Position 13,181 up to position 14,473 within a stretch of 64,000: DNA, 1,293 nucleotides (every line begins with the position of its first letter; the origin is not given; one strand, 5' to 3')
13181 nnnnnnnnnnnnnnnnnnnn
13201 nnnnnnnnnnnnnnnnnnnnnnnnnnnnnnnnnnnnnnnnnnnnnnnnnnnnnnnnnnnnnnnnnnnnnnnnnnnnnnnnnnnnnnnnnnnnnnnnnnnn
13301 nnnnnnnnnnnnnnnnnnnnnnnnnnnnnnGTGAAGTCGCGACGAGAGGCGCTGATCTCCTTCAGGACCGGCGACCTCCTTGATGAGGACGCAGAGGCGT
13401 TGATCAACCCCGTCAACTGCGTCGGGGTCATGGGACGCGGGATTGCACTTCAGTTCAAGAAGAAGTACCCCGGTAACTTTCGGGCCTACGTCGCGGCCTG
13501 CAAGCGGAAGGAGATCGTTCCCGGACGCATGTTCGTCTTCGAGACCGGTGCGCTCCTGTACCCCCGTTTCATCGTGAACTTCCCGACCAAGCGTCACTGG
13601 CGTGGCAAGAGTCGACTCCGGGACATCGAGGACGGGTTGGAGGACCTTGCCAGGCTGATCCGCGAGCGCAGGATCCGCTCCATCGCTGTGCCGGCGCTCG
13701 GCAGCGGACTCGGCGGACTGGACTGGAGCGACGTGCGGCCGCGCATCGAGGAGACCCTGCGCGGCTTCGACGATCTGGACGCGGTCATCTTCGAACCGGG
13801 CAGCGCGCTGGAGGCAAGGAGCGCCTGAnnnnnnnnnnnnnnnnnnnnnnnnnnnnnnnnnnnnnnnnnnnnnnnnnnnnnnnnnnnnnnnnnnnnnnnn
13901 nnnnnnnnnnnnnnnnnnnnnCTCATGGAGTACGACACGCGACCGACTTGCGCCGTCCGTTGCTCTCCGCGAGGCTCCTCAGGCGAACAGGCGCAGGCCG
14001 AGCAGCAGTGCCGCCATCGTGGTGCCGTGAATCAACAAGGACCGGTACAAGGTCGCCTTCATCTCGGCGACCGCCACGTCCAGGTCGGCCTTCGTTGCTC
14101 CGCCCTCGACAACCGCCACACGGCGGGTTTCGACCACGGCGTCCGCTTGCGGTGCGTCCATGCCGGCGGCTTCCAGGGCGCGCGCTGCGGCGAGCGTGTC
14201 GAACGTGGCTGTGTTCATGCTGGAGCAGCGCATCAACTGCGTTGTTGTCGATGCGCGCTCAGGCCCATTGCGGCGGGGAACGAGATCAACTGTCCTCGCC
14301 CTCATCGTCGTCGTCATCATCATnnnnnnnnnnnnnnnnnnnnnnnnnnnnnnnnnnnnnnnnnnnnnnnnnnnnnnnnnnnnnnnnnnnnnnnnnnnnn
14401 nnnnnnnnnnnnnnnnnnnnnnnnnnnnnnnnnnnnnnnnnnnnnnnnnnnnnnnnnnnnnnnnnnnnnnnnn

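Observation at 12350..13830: Low-GC three-gene cassette (65-aa protein, 3-TM protein, TARG1/DarG-like macro domain) embedded in the 70% GC defence island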

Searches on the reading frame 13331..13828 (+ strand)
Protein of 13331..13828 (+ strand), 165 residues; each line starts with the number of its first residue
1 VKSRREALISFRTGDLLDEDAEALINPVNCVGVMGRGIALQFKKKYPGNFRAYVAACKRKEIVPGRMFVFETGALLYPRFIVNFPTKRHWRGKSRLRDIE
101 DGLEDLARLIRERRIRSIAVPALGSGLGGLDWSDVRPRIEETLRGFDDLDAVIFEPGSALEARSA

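Call 3: search_protein_families(library=pfam, proteins=[window:13331-13828:+], max_evalue=1)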
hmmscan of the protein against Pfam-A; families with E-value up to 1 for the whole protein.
window:13331-13828:+ (165 aa): 2 families
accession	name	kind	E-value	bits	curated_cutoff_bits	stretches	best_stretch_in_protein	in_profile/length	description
PF01661.27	Macro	-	1.1e-24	87.1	22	1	25-137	1-116/118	Macro domain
PF17287.7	POTRA_3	-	0.36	10.8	27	1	96-109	32-45/56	POTRA domain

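Call 4: search_protein_families(library=padloc, proteins=[window:13331-13828:+], max_evalue=0.1)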
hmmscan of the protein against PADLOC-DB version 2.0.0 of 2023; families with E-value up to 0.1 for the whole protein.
window:13331-13828:+ (165 aa): 1 family
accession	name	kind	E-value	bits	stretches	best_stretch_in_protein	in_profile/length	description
PDLC02990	DarG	-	4.8e-74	247.8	1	9-162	2-151/329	-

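Call 6: search_protein_families(library=ncbifam, proteins=[window:13331-13828:+], max_evalue=0.1)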
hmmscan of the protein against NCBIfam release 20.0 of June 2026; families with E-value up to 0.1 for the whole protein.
window:13331-13828:+ (165 aa): 4 families
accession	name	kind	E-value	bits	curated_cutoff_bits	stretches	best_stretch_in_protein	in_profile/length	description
NF048014.1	antitoxin_DarG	equivalog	4.1e-76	256.4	250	1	9-162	1-154/338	type II toxin-antitoxin system antitoxin DNA ADP-ribosyl glycohydrolase DarG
NF001666.0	PRK00431.2-2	equivalog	4.6e-09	36.4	246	1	10-131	4-122/164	ADP-ribose-binding protein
NF001662.0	PRK00431.1-3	equivalog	0.00035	20.4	215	0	10-59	6-55/185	[protein ADP-ribosylglutamate] hydrolase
NF001667.0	PRK00431.2-3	equivalog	0.065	12.9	252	0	9-141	10-141/182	ADP-ribose-binding protein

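Call 7: search_protein_families(library=phrogs, proteins=[window:13331-13828:+], max_evalue=0.1)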
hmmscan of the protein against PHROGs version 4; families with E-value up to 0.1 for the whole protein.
window:13331-13828:+ (165 aa): 4 families
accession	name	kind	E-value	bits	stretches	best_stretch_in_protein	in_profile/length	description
phrog_335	-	other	1.1e-35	124.7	1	9-156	56-205/422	phosphatase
phrog_30914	-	unknown function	2.6e-33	116.5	1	9-156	2-149/371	-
phrog_2613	-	unknown function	0.012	16.2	1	20-148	39-178/274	-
phrog_2072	-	unknown function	0.035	14.9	1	85-141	62-118/143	-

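Call 18: find_homologous_proteins(query=window:13331-13825:+, max_evalue=1e-10)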
Query window:13331-13825:+ (165 aa): 6494 proteins with E <= 1e-10 among 7126 candidates; the best 120 are listed.
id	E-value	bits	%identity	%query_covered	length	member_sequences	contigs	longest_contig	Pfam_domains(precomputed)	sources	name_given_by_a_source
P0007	3.8e-104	363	100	100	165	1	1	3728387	PF01661.28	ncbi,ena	-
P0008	1.8e-76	273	79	93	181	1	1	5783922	PF01661.28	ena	-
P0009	2.5e-73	263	74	94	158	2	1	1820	PF01661.28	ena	-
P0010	5.5e-73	262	65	61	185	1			PF01661.28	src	-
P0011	3.6e-70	253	74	94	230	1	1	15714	PF01661.28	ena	-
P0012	4.0e-69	250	73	92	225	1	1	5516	PF01661.28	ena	-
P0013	7.3e-69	249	70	92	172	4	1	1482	PF01661.28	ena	-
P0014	1.3e-68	248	72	95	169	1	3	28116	PF01661.28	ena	-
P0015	2.0e-68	247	74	90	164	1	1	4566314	PF01661.28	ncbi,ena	-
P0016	4.4e-68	246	72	90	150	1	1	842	PF01661.28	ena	-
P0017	9.0e-68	245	68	95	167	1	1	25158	PF01661.28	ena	-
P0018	1.0e-67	245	73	92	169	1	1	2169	PF01661.28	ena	-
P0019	1.2e-67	245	71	94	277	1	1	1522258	PF01661.28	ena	-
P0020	1.3e-67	245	69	95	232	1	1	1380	PF01661.28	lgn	-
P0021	1.5e-67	244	71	93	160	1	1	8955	PF01661.28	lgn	-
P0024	2.3e-67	244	72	92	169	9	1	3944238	PF01661.28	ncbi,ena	-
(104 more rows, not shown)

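Call 19: find_encoding_contigs(protein=P0008, flank=6000, max_places=2)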
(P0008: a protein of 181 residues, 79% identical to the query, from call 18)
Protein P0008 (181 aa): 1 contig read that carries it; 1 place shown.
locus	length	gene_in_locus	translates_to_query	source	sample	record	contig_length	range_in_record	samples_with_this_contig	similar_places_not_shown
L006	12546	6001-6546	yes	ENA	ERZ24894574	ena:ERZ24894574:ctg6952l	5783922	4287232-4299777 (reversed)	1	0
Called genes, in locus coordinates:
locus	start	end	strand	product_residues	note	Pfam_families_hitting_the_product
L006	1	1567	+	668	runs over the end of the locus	PF12161:HsdM_N, PF02384:N6_Mtase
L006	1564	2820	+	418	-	PF13175:AAA_15, PF13304:AAA_21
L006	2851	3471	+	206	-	-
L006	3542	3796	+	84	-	-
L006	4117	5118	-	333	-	PF00665:rve, PF13683:rve_3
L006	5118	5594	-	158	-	PF01527:HTH_Tnp_1 (weak)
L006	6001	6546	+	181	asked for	PF01661:Macro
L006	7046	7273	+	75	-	PF04255:DUF433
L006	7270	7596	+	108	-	-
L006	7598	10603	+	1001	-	PF04313:HSDR_N, PF00270:DEAD (weak), PF04851:ResIII, PF18766:SWI2_SNF2, PF22679:T1R_D3-like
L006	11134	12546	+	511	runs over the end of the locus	PF00496:SBP_bac_5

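Call 20: find_encoding_contigs(protein=P0015, flank=6000, max_places=2)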
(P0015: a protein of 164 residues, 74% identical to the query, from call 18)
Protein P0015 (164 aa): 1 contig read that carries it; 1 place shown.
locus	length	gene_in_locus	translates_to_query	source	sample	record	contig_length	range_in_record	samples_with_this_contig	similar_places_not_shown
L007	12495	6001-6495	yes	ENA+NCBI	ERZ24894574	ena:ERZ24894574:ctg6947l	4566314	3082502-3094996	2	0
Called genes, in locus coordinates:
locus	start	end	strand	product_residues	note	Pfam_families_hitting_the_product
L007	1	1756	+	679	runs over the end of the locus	PF12161:HsdM_N, PF02384:N6_Mtase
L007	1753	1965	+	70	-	-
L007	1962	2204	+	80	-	PF07927:HicA_toxin (weak)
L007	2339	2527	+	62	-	-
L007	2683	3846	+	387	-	PF13784:Fic_N, PF02661:Fic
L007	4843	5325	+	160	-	-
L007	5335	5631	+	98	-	PF14487:DarT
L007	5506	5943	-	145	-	-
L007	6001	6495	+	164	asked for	PF01661:Macro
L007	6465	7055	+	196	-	-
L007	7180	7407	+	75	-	PF04255:DUF433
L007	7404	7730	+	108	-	-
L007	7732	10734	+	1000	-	PF04313:HSDR_N, PF00270:DEAD (weak), PF04851:ResIII, PF18766:SWI2_SNF2, PF22679:T1R_D3-like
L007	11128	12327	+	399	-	-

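Call 21: find_encoding_contigs(protein=P0024, flank=6000, max_places=2)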
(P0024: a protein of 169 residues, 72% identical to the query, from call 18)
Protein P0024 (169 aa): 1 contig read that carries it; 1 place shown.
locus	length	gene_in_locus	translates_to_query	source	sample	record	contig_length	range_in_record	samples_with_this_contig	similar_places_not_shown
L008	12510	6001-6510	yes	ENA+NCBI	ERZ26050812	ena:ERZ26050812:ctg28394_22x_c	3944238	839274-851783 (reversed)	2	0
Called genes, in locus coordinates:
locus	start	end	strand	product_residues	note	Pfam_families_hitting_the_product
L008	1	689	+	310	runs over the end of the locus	PF00535:Glycos_transf_2, PF13641:Glyco_tranf_2_3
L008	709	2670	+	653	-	PF12161:HsdM_N, PF02384:N6_Mtase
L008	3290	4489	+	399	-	PF13784:Fic_N, PF02661:Fic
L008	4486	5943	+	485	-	PF01420:Methylase_S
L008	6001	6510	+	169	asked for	PF01661:Macro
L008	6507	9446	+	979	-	PF04313:HSDR_N, PF00270:DEAD (weak), PF04851:ResIII, PF18766:SWI2_SNF2, PF22679:T1R_D3-like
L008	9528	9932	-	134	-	PF06094:GGACT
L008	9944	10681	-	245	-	PF00857:Isochorismatase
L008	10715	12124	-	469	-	PF02878:PGM_PMM_I, PF02879:PGM_PMM_II, PF02880:PGM_PMM_III, PF00408:PGM_PMM_IV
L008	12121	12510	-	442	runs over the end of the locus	PF03721:UDPG_MGDP_dh_N, PF00984:UDPG_MGDP_dh, PF03720:UDPG_MGDP_dh_C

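Call 22: search_solved_structures(query=window:13331-13825:+, max_evalue=0.001, show_alignments=3)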
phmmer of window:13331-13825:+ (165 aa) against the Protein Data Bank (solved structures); distinct sequences matched with E-value up to 0.001: 14.
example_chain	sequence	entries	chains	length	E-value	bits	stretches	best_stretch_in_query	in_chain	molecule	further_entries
5m3i_A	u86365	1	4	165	1.3e-53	184.4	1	7-158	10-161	RNase III inhibitor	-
5m31_A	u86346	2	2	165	2.9e-50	173.5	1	8-157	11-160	Appr-1-p processing domain protein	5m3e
7omu_AAA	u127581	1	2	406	5.6e-23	84.8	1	10-139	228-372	Macro domain-containing protein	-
4j5r_A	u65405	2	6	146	9.9e-06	28.7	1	11-147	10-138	O-acetyl-ADP-ribose deacetylase 1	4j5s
4j5q_A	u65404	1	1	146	1.1e-05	28.6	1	21-147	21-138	O-acetyl-ADP-ribose deacetylase 1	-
2eee_A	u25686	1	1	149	1.1e-05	28.5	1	21-147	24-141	Uncharacterized protein C6orf130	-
2l8r_A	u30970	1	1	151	1.2e-05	28.5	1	21-147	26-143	Uncharacterized protein C6orf130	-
2lgr_A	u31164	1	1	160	1.4e-05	28.2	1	21-147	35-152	Uncharacterized protein C6orf130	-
6lfu_A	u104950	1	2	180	3.5e-05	26.9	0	11-59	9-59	ADP-ribose 1''-phosphate phosphatase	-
6lft_A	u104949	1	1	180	4.9e-05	26.4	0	11-60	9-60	ADP-ribose 1''-phosphate phosphatase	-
6lfq_A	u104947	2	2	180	9.3e-05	25.5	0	11-60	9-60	ADP-ribose 1''-phosphate phosphatase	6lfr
6lfs_A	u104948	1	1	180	0.00023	24.2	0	11-59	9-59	ADP-ribose 1''-phosphate phosphatase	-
6qzu_A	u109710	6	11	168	0.00024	24.2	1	11-143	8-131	Non-structural polyprotein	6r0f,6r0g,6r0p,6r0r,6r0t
9zrc_A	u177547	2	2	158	0.00026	24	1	13-150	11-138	Polyprotein P1234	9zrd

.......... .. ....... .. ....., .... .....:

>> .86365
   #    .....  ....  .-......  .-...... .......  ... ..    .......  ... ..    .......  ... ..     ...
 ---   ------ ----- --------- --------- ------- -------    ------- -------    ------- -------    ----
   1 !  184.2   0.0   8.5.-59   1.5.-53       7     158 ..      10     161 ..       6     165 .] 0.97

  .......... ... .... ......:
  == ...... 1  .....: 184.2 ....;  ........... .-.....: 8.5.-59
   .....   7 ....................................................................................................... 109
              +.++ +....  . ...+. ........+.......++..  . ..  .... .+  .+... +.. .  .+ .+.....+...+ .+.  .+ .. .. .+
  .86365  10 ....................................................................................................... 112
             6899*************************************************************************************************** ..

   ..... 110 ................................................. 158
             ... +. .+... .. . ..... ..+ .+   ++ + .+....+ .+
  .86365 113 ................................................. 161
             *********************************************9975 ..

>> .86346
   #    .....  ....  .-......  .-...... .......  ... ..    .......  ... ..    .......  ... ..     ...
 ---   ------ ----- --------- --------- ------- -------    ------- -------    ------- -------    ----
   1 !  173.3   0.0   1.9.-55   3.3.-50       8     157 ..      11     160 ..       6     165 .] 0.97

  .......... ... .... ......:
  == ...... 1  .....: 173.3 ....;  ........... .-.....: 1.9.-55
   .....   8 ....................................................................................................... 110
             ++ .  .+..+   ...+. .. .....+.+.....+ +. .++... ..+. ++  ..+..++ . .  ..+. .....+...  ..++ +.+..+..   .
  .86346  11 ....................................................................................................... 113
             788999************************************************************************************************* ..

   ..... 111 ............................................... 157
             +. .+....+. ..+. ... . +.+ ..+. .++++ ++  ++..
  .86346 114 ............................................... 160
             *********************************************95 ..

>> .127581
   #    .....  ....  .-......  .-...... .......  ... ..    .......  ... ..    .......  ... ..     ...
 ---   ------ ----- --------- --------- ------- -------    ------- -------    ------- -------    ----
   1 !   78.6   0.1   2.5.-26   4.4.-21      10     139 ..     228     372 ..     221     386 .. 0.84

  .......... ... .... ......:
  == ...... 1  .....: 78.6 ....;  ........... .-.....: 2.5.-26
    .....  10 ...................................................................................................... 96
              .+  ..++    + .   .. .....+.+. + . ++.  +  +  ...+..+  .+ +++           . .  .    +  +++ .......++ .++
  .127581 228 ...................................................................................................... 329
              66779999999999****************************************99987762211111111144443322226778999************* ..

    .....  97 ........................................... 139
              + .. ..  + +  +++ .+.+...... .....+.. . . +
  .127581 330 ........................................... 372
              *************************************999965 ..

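Call 65: search_dna_similar(query=window:13331-13825:+, collection=plasmids, mode=protein, max_evalue=1e-20, max_rows=30)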
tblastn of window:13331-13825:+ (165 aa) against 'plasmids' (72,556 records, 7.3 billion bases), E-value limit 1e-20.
Records with a match: 112; places in all: 113; records where one place covers at least 80% of the query: 112.
Best place of each record, by identity: 60-80% 5; <60% 107.
By first word of the organism name: Bacillus 34; Zymomonas 16; Rhizobium 7; Moraxella 6; Agrobacterium 5; Synechocystis 4; Sulfitobacter 3; Cytobacillus 3; Paracoccus 2; Citrobacter 2; and 27 more.
By predicted mobility (MOB-suite, as given by PLSDB): non-mobilizable 76; conjugative 19; mobilizable 17.
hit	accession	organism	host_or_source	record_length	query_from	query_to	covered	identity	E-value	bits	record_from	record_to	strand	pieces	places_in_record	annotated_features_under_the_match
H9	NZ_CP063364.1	Xanthobacter dioxanivorans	pure culture,active sludge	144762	7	159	93%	66.7%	3e-59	204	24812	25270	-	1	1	macro domain-containing protein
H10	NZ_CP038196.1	Paracoccus versutus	single cell,soil adjacent to the roots ...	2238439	5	159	94%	65.2%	1e-58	202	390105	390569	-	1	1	none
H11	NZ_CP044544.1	Bradyrhizobium betae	Beta vulgaris,Cell culture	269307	3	159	95%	63.7%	4e-58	201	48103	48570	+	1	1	macro domain-containing protein | DUF4433 domain-containing protein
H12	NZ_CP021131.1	Meiothermus taiwanensis WR-220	-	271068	8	160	93%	62.1%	1e-53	189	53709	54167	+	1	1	macro domain-containing protein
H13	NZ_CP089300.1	Methylobacterium currus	Solanum lycopersicum,single cell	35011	11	159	90%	61.1%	1e-49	177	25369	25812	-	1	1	macro domain-containing protein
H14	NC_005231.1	Synechocystis sp. PCC 6803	-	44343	6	160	94%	58.3%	5e-52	184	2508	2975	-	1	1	macro domain-containing protein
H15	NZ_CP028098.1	Synechocystis sp. IPPAS B-1465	axenic culture,Synechocystis sp. GT-L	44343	6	160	94%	58.3%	5e-52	184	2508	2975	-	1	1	macro domain-containing protein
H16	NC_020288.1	Synechocystis sp. PCC 6803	-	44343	6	160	94%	58.3%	5e-52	184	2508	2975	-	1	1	macro domain-containing protein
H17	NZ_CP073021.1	Synechocystis sp. PCC 6803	cell culture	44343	6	160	94%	58.3%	5e-52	184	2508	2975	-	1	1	macro domain-containing protein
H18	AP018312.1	Aulosira laxa NIES-50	-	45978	6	159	93%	55.8%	3e-50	179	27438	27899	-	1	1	hypothetical protein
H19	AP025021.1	Calothrix sp. PCC 7716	-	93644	8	159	92%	55.9%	2e-50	179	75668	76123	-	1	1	hypothetical protein (x2)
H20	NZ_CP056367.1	Citrobacter freundii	culture,Wastewater effluent sample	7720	8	159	92%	55.9%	3e-47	170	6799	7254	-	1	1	macro domain-containing protein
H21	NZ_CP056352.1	Citrobacter sp. RHBSTW-00678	culture,Wastewater influent sample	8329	8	159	92%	55.9%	3e-47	170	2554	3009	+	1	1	macro domain-containing protein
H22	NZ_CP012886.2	Mycobacterium intracellulare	sputum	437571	8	156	90%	56.4%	2e-46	168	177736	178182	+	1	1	macro domain-containing protein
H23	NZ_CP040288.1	Nostoc sp. C057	Phaeoceros,pure culture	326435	1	159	96%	52.8%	1e-48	174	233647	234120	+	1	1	macro domain-containing protein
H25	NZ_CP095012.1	Streptomyces sp. 2P-4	cell culture,mudflats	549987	4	164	98%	51.2%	6e-41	152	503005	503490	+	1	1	macro domain-containing protein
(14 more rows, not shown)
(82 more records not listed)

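Call 66: get_annotated_region(hit=H11, flank=3000)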
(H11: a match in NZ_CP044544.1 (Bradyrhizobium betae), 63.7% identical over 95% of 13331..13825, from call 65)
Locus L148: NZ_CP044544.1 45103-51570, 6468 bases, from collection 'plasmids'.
description: Bradyrhizobium betae strain PL7HG1 plasmid pBbPL7HG1, complete sequence
organism: Bradyrhizobium betae (NCBI taxid 244734)
taxonomy: Bacteria; Pseudomonadota; Alphaproteobacteria; Hyphomicrobiales; Nitrobacteraceae; Bradyrhizobium; Bradyrhizobium betae
host: -; source: Beta vulgaris,Cell culture; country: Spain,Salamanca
typing (MOB-suite, as given by PLSDB): conjugative; relaxase MOBP; mating-pair formation MPF_T
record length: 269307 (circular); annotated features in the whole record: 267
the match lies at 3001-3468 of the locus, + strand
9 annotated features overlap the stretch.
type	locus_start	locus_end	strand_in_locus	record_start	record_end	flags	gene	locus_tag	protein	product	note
CDS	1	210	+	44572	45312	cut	-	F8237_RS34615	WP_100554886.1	c-type cytochrome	-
CDS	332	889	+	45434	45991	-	-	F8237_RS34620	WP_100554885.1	sigma-70 family RNA polymerase sigma factor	GO:0006352 - DNA-templated transcription initiation [Evidence IEA]; GO:0006355 - regulation of DNA-templated ...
CDS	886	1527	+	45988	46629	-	-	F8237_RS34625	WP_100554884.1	DUF1109 domain-containing protein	-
CDS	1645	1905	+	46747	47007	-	-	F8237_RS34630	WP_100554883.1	hypothetical protein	-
CDS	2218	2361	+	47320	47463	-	-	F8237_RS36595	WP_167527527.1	hypothetical protein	-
CDS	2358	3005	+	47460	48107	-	-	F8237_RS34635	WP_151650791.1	DUF4433 domain-containing protein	-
CDS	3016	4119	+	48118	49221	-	-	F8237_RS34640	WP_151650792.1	macro domain-containing protein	-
CDS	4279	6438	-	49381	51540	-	-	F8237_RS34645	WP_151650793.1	type IV secretory system conjugative DNA transfer family protein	-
CDS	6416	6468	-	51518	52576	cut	virB11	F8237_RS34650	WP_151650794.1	P-type DNA transfer ATPase VirB11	GO:0044097 - secretion by the type IV secretion system [Evidence IEA]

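Call 67: get_annotated_region(hit=H9, flank=3000)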
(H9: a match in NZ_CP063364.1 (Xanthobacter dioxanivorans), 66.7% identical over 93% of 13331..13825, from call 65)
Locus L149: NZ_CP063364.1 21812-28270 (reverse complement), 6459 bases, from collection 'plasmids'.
description: Xanthobacter dioxanivorans strain YN2 plasmid unnamed2, complete sequence
organism: Xanthobacter dioxanivorans (NCBI taxid 2528964)
taxonomy: Bacteria; Pseudomonadota; Alphaproteobacteria; Hyphomicrobiales; Xanthobacteraceae; Xanthobacter; Xanthobacter dioxanivorans
host: -; source: pure culture,active sludge; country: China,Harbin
typing (MOB-suite, as given by PLSDB): non-mobilizable
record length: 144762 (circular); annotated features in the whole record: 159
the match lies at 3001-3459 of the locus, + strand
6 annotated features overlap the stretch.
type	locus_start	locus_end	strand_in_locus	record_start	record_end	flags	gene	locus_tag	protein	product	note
CDS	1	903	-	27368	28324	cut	-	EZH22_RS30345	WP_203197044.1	hypothetical protein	-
CDS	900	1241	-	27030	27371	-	-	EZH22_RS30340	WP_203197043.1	hypothetical protein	-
CDS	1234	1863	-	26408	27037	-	-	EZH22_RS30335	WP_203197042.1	hypothetical protein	-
CDS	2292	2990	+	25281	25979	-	-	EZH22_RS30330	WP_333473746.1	DUF4433 domain-containing protein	-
CDS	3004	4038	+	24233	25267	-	-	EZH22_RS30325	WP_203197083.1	macro domain-containing protein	-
CDS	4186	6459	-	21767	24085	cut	-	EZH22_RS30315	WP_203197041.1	heavy metal translocating P-type ATPase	-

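Call 68: get_annotated_region(hit=H25, flank=3000)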
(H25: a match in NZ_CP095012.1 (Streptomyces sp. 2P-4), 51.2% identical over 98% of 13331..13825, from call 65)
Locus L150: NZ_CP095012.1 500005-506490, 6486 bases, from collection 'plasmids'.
description: Streptomyces sp. 2P-4 plasmid unnamed1, complete sequence
organism: Streptomyces sp. 2P-4 (NCBI taxid 2931974)
taxonomy: Bacteria; Actinomycetota; Actinomycetes; Kitasatosporales; Streptomycetaceae; Streptomyces; Streptomyces sp. 2P-4
host: -; source: cell culture,mudflats; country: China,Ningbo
typing (MOB-suite, as given by PLSDB): non-mobilizable
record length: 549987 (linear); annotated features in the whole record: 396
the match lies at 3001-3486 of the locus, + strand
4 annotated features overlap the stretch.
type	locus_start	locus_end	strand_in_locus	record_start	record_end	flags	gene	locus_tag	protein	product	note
CDS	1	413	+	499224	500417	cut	-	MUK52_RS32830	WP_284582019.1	cytochrome P450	-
CDS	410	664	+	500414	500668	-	-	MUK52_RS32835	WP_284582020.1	ferredoxin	-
CDS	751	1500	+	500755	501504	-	-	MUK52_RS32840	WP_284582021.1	hypothetical protein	-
CDS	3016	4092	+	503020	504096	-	-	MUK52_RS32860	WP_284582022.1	macro domain-containing protein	-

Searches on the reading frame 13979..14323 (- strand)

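Call 3: search_protein_families(library=pfam, proteins=[window:13979-14323:-], max_evalue=1)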
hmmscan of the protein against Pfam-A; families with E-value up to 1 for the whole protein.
window:13979-14323:- (114 aa): 1 family
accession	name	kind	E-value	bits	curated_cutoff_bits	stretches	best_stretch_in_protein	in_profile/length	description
PF07798.16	CCDC90-like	-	0.0012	19.2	33.5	1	41-76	1-36/175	Coiled-coil domain-containing protein 90-like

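Call 6: search_protein_families(library=ncbifam, proteins=[window:13979-14323:-], max_evalue=0.1)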
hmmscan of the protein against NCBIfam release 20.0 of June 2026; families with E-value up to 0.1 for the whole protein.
window:13979-14323:- (114 aa): 0 families
